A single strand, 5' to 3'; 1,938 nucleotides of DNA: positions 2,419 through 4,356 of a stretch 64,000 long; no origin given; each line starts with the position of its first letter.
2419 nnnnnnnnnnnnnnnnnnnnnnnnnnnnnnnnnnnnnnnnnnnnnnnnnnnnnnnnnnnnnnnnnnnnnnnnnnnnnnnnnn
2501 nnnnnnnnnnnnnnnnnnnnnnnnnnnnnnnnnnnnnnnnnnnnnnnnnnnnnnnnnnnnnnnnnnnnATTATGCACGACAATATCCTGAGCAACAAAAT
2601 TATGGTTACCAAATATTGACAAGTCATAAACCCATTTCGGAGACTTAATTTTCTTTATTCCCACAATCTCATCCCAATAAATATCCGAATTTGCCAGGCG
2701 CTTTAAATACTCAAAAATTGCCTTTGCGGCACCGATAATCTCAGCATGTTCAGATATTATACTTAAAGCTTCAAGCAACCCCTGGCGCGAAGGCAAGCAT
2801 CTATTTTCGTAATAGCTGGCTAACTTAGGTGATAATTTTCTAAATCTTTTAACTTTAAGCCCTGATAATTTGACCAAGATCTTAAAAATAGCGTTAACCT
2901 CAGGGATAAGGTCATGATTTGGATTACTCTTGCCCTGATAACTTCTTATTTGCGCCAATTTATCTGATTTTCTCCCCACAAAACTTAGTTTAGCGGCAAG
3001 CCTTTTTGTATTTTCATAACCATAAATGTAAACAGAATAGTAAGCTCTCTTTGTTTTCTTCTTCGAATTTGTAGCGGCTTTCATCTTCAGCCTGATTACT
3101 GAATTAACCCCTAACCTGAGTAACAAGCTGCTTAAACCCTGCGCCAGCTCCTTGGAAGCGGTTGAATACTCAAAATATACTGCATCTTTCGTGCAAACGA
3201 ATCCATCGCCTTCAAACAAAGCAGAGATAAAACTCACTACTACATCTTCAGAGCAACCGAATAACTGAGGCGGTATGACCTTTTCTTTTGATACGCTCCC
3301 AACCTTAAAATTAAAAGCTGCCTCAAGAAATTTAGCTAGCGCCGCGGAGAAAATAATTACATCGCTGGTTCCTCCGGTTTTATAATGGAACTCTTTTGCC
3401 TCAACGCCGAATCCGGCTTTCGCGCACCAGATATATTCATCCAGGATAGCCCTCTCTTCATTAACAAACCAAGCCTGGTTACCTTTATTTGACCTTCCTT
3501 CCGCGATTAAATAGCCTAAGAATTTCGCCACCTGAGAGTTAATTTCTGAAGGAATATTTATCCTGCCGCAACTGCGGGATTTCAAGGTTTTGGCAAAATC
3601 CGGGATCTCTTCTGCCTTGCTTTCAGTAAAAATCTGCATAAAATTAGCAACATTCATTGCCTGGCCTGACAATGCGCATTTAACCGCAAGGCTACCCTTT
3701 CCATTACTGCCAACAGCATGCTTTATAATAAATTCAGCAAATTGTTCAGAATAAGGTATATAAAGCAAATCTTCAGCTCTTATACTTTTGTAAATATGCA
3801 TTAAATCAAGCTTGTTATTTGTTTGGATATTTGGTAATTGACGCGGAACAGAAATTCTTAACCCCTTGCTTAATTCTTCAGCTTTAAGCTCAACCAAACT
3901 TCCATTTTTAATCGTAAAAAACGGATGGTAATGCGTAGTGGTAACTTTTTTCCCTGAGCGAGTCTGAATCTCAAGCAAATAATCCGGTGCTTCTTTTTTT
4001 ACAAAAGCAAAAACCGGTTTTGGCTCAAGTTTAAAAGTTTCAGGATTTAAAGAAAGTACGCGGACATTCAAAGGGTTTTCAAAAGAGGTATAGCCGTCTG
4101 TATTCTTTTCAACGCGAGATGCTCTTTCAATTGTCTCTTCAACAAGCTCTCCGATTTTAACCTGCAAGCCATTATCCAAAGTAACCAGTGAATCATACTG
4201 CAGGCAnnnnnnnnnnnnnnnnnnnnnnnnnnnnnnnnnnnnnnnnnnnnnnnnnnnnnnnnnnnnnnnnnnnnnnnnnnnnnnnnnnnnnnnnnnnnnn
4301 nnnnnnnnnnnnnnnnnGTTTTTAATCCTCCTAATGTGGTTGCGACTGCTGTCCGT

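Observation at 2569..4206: Large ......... intein inserted in the Walker-A P-loop of SMC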

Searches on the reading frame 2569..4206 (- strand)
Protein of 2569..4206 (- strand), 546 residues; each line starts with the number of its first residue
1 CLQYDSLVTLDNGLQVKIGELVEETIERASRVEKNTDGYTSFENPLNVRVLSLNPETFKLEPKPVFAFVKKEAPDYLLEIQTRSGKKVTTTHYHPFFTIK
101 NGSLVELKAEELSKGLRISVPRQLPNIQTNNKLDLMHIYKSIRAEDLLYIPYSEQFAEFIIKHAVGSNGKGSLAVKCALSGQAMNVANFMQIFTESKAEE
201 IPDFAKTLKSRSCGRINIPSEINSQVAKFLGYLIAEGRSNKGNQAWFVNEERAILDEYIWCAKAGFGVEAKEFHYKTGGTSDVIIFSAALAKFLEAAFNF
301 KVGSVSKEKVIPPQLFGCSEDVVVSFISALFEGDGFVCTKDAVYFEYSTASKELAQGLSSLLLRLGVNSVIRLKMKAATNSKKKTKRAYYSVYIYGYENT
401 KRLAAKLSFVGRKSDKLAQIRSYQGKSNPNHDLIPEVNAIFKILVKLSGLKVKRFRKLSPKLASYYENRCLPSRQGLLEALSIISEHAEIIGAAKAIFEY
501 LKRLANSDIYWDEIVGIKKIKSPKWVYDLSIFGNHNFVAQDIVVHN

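Call 5: search_protein_families(library=pfam, proteins=[window:2569-4206:-], max_evalue=0.1)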
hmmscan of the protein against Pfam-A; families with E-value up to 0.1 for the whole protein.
window:2569-4206:- (546 aa): 3 families
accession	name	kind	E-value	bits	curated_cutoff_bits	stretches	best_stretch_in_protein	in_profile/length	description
PF14890.11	Intein_splicing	-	5.2e-28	98.2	35.8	1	10-546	4-155/155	Intein splicing domain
PF14528.11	LAGLIDADG_3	-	2.4e-15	57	22.5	1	322-406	2-80/82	LAGLIDADG-like domain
PF05204.19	Hom_end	-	0.053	14.1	21.1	0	319-401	8-91/110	Homing endonuclease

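Call 6: search_protein_families(library=ncbifam, proteins=[window:2569-4206:-], max_evalue=0.1)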
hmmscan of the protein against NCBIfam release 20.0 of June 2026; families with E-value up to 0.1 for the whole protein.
window:2569-4206:- (546 aa): 16 families
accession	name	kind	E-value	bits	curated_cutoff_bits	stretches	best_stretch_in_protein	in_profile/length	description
NF011491.0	PRK14898.1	equivalog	2.8e-39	134.8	783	1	15-546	93-543/860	DNA-directed RNA polymerase subunit A''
NF005852.0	PRK07773.1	equivalog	2.7e-38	131.8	780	2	303-546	592-826/886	replicative DNA helicase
NF003159.0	PRK04132.1-4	equivalog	1.7e-24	85.9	999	3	47-133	95-180/852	replication factor C small subunit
NF011287.0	PRK14698.1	equivalog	1.9e-24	85.7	1238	2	208-412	375-566/1017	V-type ATP synthase subunit A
NF003157.0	PRK04132.1-2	equivalog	4e-22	78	1103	3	220-465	166-395/864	replication factor C small subunit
NF011418.0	PRK14845.1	equivalog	7.9e-20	70.2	756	2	1-485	24-370/1049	translation initiation factor IF-2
NF045703.1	rSAM_Tes_intein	exception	3.6e-19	68.1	1700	1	35-421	190-558/1040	tetraether lipid synthase Tes, intein-containing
TIGR01445.1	intein_Nterm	domain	1.8e-17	64.1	24.5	1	1-98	1-83/83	intein N-terminal splicing region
NF011303.0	PRK14715.1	equivalog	5e-17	60.3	1585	1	39-416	933-1303/1627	DNA-directed DNA polymerase II large subunit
NF038098.1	GyrA_w_intein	exception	8.5e-13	47.1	1850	1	223-441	236-447/1232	intein-containing DNA gyrase subunit A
NF003158.0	PRK04132.1-3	equivalog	5.7e-12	43.6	1750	2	10-133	70-182/1437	replication factor C small subunit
NF007072.0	PRK09519.1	equivalog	6.9e-11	41.2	1024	1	220-419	357-566/790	intein-containing recombinase RecA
NF011302.0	PRK14714.1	equivalog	5.7e-10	37.4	1791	1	15-138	949-1070/1350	DNA-directed DNA polymerase II large subunit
NF006207.0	PRK08332.1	equivalog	2.9e-09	34.7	2400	2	222-418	1001-1197/1684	vitamin B12-dependent ribonucleotide reductase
NF038162.1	RtcB_rel_intein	exception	6.2e-08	31.1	1150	1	351-546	386-578/961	intein-containing RtcB family protein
TIGR01443.1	intein_Cterm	domain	0.00037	20.6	15.6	1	525-546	1-23/24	intein C-terminal splicing region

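Call 14: find_homologous_proteins(query=window:2569-4206:-, max_evalue=0.00001)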
Query window:2569-4206:- (546 aa): 45 proteins with E <= 0.00001 among 8000 candidates.
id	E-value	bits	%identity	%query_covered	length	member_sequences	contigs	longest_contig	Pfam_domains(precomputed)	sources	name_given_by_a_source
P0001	9.3e-203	693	55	100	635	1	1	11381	PF13476.13,PF14528.12,PF02463.26,PF14890.12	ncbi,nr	ncbi:MAG: AAA family ATPase, partial [Candidatus Omnitrophica bacterium]|nr:AAA family ATPase [Candi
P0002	3.0e-199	681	56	100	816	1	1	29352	PF13476.13,PF14528.12,PF02463.26,PF14890.12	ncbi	ncbi:MAG: LAGLIDADG family homing endonuclease, partial [Candidatus Omnitrophota bacterium]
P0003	1.3e-196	673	56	100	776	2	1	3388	PF13476.13,PF14528.12,PF02463.26,PF14890.12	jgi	jgi:intein/homing endonuclease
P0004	2.8e-190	652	57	100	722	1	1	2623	PF13476.13,PF14528.12,PF02463.26,PF14890.12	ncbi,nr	ncbi:MAG: hypothetical protein KKC42_00830, partial [Candidatus Omnitrophica bacterium]|nr:hypotheti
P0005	5.9e-159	548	51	92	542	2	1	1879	PF13476.13,PF14528.12,PF02463.26,PF14890.12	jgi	-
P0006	7.5e-149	515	54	80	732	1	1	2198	PF14528.12,PF02463.26,PF14890.12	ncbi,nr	ncbi:MAG: hypothetical protein FJZ12_04185, partial [Candidatus Omnitrophica bacterium]|nr:hypotheti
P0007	9.5e-142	492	44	100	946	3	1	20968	PF13476.13,PF14528.12,PF02463.26,PF14890.12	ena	-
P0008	2.8e-141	490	43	100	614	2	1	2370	PF13175.13,PF13476.13,PF14528.12,PF02463.26,PF14890.12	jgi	-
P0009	1.1e-137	478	47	84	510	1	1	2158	PF13175.13,PF13476.13,PF14528.12,PF02463.26,PF14890.12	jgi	-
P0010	4.4e-137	476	44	100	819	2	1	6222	PF13476.13,PF14528.12,PF02463.26,PF14890.12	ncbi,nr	ncbi:MAG: hypothetical protein KKF80_07555, partial [Candidatus Omnitrophica bacterium]|nr:hypotheti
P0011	9.2e-137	475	44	100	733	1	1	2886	PF13175.13,PF13476.13,PF14528.12,PF02463.26,PF14890.12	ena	-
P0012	1.6e-130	455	42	100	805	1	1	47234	PF13476.13,PF14528.12,PF02463.26,PF14890.12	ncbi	ncbi:MAG: hypothetical protein COV76_07945, partial [Candidatus Omnitrophica bacterium CG11_big_fil_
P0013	1.1e-125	439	44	100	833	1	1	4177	PF13476.13,PF14528.12,PF02463.26,PF14890.12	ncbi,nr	ncbi:MAG TPA: LAGLIDADG family homing endonuclease, partial [Blastocatellia bacterium]|nr:LAGLIDADG 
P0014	2.0e-124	435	50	75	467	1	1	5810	PF13175.13,PF13476.13,PF14528.12,PF02463.26,PF14890.12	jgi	-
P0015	3.5e-122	427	48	73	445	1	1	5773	PF13175.13,PF13476.13,PF14528.12,PF02463.26,PF14890.12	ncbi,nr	ncbi:MAG: AAA family ATPase, partial [Candidatus Omnitrophica bacterium]|nr:AAA family ATPase [Candi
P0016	3.9e-116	407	48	69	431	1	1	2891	PF13175.13,PF13476.13,PF14528.12,PF02463.26,PF14890.12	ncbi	ncbi:MAG: LAGLIDADG family homing endonuclease, partial [Candidatus Omnitrophota bacterium]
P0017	4.0e-113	397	43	86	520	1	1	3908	PF13476.13,PF14528.12,PF02463.26,PF14890.12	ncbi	-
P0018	2.2e-112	395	40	100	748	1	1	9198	PF13175.13,PF13476.13,PF14528.12,PF02463.26,PF14890.12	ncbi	ncbi:MAG: LAGLIDADG family homing endonuclease, partial [Candidatus Micrarchaeota archaeon]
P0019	1.2e-109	386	39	99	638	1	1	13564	PF13476.13,PF14528.12,PF02463.26,PF14890.12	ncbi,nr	ncbi:MAG: hypothetical protein HYU41_06090, partial [Candidatus Rokubacteria bacterium]|nr:hypotheti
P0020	8.5e-108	380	40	100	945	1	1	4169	PF13476.13,PF14528.12,PF02463.26,PF14890.12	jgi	jgi:intein/homing endonuclease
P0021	4.3e-97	344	41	70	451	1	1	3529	PF13476.13,PF14528.12,PF02463.26,PF14890.12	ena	-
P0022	2.8e-94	335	37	100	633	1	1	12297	PF13476.13,PF14528.12,PF02463.26,PF14890.12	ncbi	-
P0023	6.4e-93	331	45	62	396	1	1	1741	PF13175.13,PF13476.13,PF02463.26,PF14890.12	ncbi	-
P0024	2.4e-88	316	48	57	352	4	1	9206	PF13175.13,PF13476.13,PF02463.26,PF14890.12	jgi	-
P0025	1.4e-84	303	47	54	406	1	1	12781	PF12728.14,PF13476.13,PF02463.26,PF14890.12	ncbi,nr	ncbi:MAG: helix-turn-helix domain-containing protein [Candidatus Omnitrophica bacterium]|nr:helix-tu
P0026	2.1e-83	299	41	73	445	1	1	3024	PF13476.13,PF14528.12,PF02463.26,PF14890.12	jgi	-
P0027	6.0e-71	258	47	47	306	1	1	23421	PF13175.13,PF13476.13,PF02463.26,PF14890.12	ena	-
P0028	9.6e-64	234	35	86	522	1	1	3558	PF13175.13,PF13476.13,PF14528.12,PF02463.26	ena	-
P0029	5.9e-18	83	26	97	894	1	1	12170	PF04998.23,PF14528.12,PF14890.12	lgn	-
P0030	8.6e-18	83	30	45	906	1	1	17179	PF03796.22,PF14528.12,PF00772.27,PF13481.13,PF14890.12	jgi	-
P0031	3.8e-17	81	26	61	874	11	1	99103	PF03796.22,PF14528.12,PF00772.27,PF13481.13,PF14890.12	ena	-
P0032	1.5e-16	79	25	100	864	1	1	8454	PF03796.22,PF14528.12,PF00772.27,PF13481.13,PF14890.12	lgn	-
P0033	1.1e-15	76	26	97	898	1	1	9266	PF04998.23,PF14528.12,PF14890.12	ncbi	-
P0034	1.4e-15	75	28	45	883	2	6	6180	PF03796.22,PF14528.12,PF00772.27,PF13481.13,PF14890.12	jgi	jgi:replicative DNA helicase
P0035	2.7e-15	74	31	45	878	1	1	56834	PF03796.22,PF14528.12,PF00772.27,PF13481.13,PF14890.12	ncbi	-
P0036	3.1e-15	74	28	66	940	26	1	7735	PF01424.29,PF14528.12,PF19568.6,PF25516.2,PF14890.12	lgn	-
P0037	3.2e-15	74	28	45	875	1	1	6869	PF03796.22,PF14528.12,PF00772.27,PF13481.13,PF14890.12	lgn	-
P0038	7.9e-15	73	28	45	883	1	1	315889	PF03796.22,PF14528.12,PF00772.27,PF13481.13,PF14890.12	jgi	jgi:replicative DNA helicase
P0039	5.4e-14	70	26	61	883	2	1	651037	PF03796.22,PF14528.12,PF00772.27,PF13481.13,PF14890.12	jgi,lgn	-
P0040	8.5e-14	70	30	45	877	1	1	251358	PF03796.22,PF14528.12,PF00772.27,PF13481.13,PF14890.12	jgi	jgi:replicative DNA helicase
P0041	5.7e-12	64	23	100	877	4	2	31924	PF03796.22,PF14528.12,PF00772.27,PF13481.13,PF14890.12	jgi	jgi:replicative DNA helicase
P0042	2.2e-11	62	26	62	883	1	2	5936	PF03796.22,PF14528.12,PF00772.27,PF13481.13,PF14890.12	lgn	-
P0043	1.6e-10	59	26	61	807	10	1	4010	PF14528.12,PF01079.26,PF04851.22,PF14890.12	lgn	-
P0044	4.6e-8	51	26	64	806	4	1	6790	PF14528.12,PF01079.26,PF04851.22,PF14890.12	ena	-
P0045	4.1e-7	48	29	38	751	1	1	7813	PF13175.13,PF14528.12,PF14890.12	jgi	-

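Call 22: find_related_loci(query=A2, collection=genome_contigs, flank=6000)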
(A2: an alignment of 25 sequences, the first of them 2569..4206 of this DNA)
Query A2 (546 aa) in genome_contigs; peptide patterns used: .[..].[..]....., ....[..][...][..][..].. (x = any residue, [..] = any of these).
319 stretches matched a pattern; 286 encode a relative of the query (tblastn E <= 1e-3); the best 80 are kept; 80 distinct loci.
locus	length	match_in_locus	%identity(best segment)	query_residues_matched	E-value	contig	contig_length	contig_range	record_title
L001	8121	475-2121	90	1-546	0e+0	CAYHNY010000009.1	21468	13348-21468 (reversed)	MAG TPA_asm: uncultured Planctomycetales bacterium isolate ERP119705_co14_517 genome assembly, contig: NODE_2293_length_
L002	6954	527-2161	88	1-546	0e+0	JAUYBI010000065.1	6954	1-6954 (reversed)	MAG: Candidatus Omnitrophota bacterium isolate C19_metabat.bin.11_sub C19_k141_20704, whole genome shotgun sequence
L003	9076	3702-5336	86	1-546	0e+0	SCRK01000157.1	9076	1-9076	MAG: bacterium isolate FW104_bin.10 FW104_bin.10-7160, whole genome shotgun sequence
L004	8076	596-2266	57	1-546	0e+0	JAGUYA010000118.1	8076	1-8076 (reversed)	MAG: Candidatus Omnitrophota bacterium isolate DeMMO4_14 c_000000032375, whole genome shotgun sequence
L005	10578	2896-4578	56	1-546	0e+0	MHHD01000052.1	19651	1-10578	MAG: Omnitrophica WOR_2 bacterium RIFCSPLOWO2_12_FULL_51_8 rifcsplowo2_12_scaffold_37971, whole genome shotgun sequence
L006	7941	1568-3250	56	1-546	0e+0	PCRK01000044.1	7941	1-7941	MAG: Candidatus Omnitrophica bacterium CG23_combo_of_CG06-09_8_20_14_all_41_10 CG23_scaffold_7719_c, whole genome shotgu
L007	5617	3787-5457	56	1-546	0e+0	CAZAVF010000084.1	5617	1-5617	MAG TPA_asm: uncultured Planctomycetales bacterium isolate SRP278314_co1_201 genome assembly, contig: NODE_18541_length_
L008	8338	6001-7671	56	1-546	0e+0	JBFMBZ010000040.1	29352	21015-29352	MAG: Candidatus Omnitrophota bacterium isolate MAG177 MAG177_40, whole genome shotgun sequence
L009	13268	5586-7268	56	1-546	0e+0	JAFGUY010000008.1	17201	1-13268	MAG: Candidatus Omnitrophota bacterium isolate ZodW_Metabat.114 k87_923912, whole genome shotgun sequence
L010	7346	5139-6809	54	1-546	0e+0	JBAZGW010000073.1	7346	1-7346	MAG: Candidatus Omnitrophota bacterium isolate SO_2017_LW3_55 NODE_34376_length_7365_cov_1.680298_LW162_2017, whole geno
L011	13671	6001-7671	55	1-546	0e+0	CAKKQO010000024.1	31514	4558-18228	Omnitrophica bacterium GWA2_41_15 isolate Hainich-H51-bin333-1 genome assembly, contig: H51-bin333_1_Hain_H51_02um_R3_39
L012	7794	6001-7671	55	1-546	0e+0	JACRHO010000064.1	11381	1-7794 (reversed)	MAG: Candidatus Omnitrophota bacterium isolate NC_groundwater_1779_Pr3_B-0.1um_42_17 SR-2_scaffold_141_1204772, whole ge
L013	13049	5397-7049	55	1-546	0e+0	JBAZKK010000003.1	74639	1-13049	MAG: Candidatus Omnitrophota bacterium isolate SO_2017_LW4_141 scaffold_1010_c1_LW137-91_2017, whole genome shotgun sequ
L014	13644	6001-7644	54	1-546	0e+0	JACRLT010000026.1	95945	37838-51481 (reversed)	MAG: Candidatus Omnitrophota bacterium isolate NC_groundwater_1888_Pr3_B-0.1um_46_13 SR2-18-B1_coassembly_163985, whole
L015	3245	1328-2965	56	1-546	0e+0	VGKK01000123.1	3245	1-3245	MAG: Candidatus Omnitrophota bacterium isolate M_DeepCast_400m_m2_183 M_DeepCast_400m_m2_183_Ga0194112_10072595, whole g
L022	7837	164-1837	53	1-546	0e+0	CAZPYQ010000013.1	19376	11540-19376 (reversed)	MAG TPA_asm: uncultured Planctomycetia bacterium isolate SRP098346_co1_237 genome assembly, contig: NODE_2749_length_193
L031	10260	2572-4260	45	1-546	2e-155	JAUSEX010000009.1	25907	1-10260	MAG: Candidatus Omnitrophota bacterium isolate E14_maxbin.253 E14_k141_1444493, whole genome shotgun sequence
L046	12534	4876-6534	43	1-546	1e-141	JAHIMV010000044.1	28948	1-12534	MAG: Patescibacteria group bacterium isolate KR13_N2.mb.83 KR13_N2.mb.83_k141_101720, whole genome shotgun sequence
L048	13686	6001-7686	41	1-546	8e-140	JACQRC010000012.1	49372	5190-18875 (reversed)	MAG: Candidatus Omnitrophota bacterium isolate NC_groundwater_1349_Ag_S-0.2um_65_43 S_p2_S4_coassembly_k141_462268, whol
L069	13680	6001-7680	41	1-546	4e-130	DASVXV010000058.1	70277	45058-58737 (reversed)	MAG TPA_asm: Pyrinomonadaceae bacterium isolate SMAG_U2584 k141_623297, whole genome shotgun sequence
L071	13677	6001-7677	40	1-546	5e-129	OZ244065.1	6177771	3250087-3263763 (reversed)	MAG: Capsulimonadaceae bacterium isolate b96f50d5-ec74-4825-8ec0-1eb044643813 genome assembly, chromosome: 1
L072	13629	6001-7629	41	1-546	2e-127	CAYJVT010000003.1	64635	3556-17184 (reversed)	MAG TPA_asm: uncultured archaeon isolate ERP125453_co1_377 genome assembly, contig: NODE_268_length_64635_cov_16.924017,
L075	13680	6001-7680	40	1-546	4e-126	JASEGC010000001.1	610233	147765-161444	MAG: Candidatus Aenigmatarchaeota archaeon isolate Yes49-24 NODE_1_length_610233_cov_87.145820, whole genome shotgun seq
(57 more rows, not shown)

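Call 30: predict_structure(alignment_id=A2)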
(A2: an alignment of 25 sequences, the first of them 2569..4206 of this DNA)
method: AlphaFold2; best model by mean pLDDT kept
length: 546 residues; sequences in the alignment: 25
mean_pLDDT: 91.7   pTM: 0.91
mean pLDDT of the five models: 91.7, 91.4, 90.8, 90.6, 90.0
residues with pLDDT >= 90: 434; 70-90: 95; 50-70: 15; < 50: 2
segments of 3 or more residues with pLDDT < 50: none
pLDDT, mean of each block of 10 residues (from residue 1): 94 94 95 95 94 91 95 95 94 85 86 93 87 94 93 94 67 85 94 88 95 88 98 93 91 97 97 85 95 95 91 95 98 93 93 97 95 84 85 93 96 96 78 89 95 90 93 91 94 95 93 95 95 87 86
secondary structure, 60 per line:
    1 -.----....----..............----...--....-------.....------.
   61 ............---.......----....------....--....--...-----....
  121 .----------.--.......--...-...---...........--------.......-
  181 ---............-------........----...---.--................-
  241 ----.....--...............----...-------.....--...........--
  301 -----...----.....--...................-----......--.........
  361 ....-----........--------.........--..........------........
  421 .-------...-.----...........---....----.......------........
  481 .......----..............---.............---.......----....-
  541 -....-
elements in order: E7-10 E15-17 H18-28 E33-35 E38-41 E49-53 E60-72 E76-82 E87-90 E97-100 E103-106 E117-121 H135-141 E148-150 H154-164 H173-179 H186-195 H203-206 E207-210 E215-217 H224-236 E237-239 E245-249 H252-266 E271-273 E281-285 H288-298 H313-317 H320-334 E335-338 E344-349 H352-364 E370-377 E386-394 H397-406 H413-421 H438-448 H452-455 H460-466 H474-487 H492-505 E509-521 E525-531 E536-539 E542-545
